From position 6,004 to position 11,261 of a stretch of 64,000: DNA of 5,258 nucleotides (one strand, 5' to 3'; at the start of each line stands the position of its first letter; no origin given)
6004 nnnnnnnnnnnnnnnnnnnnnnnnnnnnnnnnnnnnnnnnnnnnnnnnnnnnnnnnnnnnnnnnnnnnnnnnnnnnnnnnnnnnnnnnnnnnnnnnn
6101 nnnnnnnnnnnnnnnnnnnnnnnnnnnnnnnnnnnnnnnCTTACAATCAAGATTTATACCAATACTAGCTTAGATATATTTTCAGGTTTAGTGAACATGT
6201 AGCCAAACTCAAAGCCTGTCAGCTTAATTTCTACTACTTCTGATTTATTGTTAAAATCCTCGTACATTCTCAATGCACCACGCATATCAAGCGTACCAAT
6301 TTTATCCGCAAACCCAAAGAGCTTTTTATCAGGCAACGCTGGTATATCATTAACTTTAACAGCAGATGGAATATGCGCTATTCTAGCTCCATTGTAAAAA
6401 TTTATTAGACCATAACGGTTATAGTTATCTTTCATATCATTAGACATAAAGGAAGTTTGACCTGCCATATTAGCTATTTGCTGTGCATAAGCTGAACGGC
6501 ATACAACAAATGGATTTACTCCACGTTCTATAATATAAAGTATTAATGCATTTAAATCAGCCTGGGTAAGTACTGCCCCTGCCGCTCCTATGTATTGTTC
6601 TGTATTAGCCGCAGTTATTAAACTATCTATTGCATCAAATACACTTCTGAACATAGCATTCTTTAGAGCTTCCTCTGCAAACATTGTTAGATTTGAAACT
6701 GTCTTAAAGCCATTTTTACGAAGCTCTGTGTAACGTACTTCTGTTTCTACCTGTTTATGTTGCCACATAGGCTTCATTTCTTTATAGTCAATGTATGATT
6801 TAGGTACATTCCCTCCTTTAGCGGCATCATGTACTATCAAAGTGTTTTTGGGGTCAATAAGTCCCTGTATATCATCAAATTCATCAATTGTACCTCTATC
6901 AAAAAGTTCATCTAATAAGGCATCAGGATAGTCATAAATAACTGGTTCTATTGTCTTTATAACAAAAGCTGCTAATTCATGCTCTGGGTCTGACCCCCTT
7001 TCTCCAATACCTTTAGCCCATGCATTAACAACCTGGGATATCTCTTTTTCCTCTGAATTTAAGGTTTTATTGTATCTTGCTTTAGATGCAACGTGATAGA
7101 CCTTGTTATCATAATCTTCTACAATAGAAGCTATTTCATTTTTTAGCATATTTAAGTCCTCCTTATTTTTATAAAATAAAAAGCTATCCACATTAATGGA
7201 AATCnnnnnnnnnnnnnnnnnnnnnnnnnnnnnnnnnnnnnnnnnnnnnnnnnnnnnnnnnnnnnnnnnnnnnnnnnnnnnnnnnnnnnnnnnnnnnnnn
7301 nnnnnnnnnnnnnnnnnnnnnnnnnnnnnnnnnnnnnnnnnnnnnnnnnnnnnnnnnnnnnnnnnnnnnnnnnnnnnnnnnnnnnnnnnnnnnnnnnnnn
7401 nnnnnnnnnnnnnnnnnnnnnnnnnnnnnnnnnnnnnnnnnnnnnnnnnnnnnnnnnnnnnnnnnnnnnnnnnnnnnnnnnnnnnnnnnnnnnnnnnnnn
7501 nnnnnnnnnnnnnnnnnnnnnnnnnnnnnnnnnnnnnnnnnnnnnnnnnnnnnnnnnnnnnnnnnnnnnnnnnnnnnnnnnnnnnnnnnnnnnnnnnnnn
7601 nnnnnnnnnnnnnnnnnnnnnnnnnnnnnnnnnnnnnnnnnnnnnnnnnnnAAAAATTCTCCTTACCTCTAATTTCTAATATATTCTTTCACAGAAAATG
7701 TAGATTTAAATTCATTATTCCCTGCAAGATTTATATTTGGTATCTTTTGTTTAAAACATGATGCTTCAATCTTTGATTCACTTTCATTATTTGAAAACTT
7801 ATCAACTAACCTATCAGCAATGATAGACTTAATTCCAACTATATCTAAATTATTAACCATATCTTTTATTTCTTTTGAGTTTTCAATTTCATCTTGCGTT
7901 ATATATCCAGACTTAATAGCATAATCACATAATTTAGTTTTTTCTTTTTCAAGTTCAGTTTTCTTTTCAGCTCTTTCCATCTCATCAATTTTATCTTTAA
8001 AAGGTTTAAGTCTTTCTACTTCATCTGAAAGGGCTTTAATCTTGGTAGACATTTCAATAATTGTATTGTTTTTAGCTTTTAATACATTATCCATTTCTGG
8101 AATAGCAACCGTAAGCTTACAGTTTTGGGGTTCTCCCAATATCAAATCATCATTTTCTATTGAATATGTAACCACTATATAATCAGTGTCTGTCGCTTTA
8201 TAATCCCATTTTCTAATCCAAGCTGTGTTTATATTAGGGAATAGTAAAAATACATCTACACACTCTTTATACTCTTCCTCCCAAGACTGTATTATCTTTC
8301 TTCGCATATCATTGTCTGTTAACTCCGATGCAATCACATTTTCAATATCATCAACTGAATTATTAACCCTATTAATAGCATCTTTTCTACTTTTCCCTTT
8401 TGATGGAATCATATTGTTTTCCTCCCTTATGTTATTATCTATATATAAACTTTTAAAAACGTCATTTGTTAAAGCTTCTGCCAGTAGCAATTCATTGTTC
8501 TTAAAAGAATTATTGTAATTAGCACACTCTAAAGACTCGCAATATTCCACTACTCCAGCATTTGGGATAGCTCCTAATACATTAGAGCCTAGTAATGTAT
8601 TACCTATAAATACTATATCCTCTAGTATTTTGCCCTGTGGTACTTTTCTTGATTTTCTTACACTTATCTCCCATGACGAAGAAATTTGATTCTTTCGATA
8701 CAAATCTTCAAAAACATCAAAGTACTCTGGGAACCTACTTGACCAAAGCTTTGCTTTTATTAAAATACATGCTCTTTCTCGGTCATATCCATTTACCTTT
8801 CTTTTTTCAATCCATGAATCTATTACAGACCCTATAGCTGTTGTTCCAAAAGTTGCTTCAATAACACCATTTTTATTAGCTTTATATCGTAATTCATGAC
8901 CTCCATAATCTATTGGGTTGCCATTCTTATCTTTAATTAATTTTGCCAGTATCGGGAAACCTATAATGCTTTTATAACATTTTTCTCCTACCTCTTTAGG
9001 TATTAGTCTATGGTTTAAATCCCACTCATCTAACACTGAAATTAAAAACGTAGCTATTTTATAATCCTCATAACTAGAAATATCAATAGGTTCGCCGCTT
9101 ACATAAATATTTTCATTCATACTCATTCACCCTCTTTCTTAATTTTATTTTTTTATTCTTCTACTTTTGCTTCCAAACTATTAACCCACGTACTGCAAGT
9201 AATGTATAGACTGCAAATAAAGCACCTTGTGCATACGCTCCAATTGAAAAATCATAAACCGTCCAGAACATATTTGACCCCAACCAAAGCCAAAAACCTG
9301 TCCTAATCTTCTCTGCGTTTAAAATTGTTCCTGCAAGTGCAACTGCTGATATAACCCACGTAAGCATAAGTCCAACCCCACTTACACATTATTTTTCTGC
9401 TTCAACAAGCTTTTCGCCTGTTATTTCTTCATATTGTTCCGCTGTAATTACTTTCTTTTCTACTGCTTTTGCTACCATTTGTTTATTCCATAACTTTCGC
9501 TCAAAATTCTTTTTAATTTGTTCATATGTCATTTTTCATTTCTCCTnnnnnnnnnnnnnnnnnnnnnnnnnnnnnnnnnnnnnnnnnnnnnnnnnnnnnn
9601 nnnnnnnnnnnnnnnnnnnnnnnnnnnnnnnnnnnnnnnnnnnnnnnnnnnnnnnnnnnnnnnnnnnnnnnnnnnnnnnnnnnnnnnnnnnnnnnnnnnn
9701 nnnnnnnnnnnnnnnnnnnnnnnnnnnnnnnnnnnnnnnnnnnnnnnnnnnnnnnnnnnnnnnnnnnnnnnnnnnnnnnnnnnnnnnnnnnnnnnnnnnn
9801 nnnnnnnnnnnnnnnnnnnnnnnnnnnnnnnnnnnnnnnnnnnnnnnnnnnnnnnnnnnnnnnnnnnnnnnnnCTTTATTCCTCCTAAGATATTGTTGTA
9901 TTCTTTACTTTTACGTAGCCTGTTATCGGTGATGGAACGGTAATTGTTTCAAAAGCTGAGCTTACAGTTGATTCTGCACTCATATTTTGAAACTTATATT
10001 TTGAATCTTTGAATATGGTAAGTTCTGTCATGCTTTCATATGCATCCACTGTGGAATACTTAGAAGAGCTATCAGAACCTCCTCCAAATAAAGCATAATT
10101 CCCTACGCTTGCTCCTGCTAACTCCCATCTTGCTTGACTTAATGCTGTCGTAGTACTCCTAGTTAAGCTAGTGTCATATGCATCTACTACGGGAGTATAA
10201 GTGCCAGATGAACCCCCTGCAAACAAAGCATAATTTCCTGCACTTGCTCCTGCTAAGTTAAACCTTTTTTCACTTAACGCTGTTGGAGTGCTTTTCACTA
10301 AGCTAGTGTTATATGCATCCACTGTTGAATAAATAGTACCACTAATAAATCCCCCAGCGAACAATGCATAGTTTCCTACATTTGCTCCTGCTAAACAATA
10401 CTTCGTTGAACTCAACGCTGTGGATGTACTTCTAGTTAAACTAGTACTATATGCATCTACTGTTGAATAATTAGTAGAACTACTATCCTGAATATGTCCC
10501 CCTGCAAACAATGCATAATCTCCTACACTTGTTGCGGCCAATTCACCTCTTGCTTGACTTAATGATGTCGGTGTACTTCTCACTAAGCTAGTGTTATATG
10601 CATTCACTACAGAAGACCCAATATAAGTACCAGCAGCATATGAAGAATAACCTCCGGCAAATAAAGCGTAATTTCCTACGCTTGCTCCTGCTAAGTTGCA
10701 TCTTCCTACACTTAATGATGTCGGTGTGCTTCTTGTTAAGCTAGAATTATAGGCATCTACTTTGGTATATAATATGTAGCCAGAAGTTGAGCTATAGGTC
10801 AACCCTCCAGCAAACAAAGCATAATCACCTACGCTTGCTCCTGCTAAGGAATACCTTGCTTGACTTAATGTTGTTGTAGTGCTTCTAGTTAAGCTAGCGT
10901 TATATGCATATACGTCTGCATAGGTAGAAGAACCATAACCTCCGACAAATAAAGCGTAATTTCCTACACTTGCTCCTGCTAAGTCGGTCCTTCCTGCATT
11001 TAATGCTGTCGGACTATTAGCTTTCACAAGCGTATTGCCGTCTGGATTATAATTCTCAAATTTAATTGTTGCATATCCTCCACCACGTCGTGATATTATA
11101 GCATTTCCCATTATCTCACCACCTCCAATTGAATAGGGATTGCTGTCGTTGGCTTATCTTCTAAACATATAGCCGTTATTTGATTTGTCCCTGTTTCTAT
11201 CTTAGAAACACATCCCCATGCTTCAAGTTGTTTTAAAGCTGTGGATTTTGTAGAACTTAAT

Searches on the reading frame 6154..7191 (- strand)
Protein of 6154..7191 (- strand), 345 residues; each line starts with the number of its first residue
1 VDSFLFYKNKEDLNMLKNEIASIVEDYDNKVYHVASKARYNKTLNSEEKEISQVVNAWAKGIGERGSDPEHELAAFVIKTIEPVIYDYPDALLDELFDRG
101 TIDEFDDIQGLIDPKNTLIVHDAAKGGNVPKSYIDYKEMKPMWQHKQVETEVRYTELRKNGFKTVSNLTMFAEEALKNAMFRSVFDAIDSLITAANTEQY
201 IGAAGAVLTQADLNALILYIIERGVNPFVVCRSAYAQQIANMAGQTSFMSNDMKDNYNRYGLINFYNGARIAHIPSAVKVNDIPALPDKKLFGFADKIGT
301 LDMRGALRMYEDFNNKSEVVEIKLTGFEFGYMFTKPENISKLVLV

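Call 60: search_protein_families(library=phrogs, proteins=[window:6154-7191:-], max_evalue=0.00001)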
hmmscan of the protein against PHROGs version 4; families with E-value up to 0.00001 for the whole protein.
window:6154-7191:- (345 aa): 2 families
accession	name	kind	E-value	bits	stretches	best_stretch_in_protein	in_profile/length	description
phrog_16565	-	unknown function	1.3e-08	35.6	1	71-340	47-307/312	-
phrog_4088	-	unknown function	4.9e-07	30.3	1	166-281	151-263/332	-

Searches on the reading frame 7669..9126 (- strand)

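Call 60: search_protein_families(library=phrogs, proteins=[window:7669-9126:-], max_evalue=0.00001)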
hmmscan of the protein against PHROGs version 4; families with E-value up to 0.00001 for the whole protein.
window:7669-9126:- (485 aa): 1 family
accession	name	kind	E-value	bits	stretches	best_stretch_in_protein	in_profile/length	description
phrog_3313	-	unknown function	1.1e-26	94.9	1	37-475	37-464/480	-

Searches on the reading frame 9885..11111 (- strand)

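Call 60: search_protein_families(library=phrogs, proteins=[window:9885-11111:-], max_evalue=0.00001)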
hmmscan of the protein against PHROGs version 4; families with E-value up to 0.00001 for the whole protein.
window:9885-11111:- (408 aa): 1 family
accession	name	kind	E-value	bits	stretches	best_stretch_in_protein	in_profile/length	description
phrog_19111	-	unknown function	1e-52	180.3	2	168-363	100-301/443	-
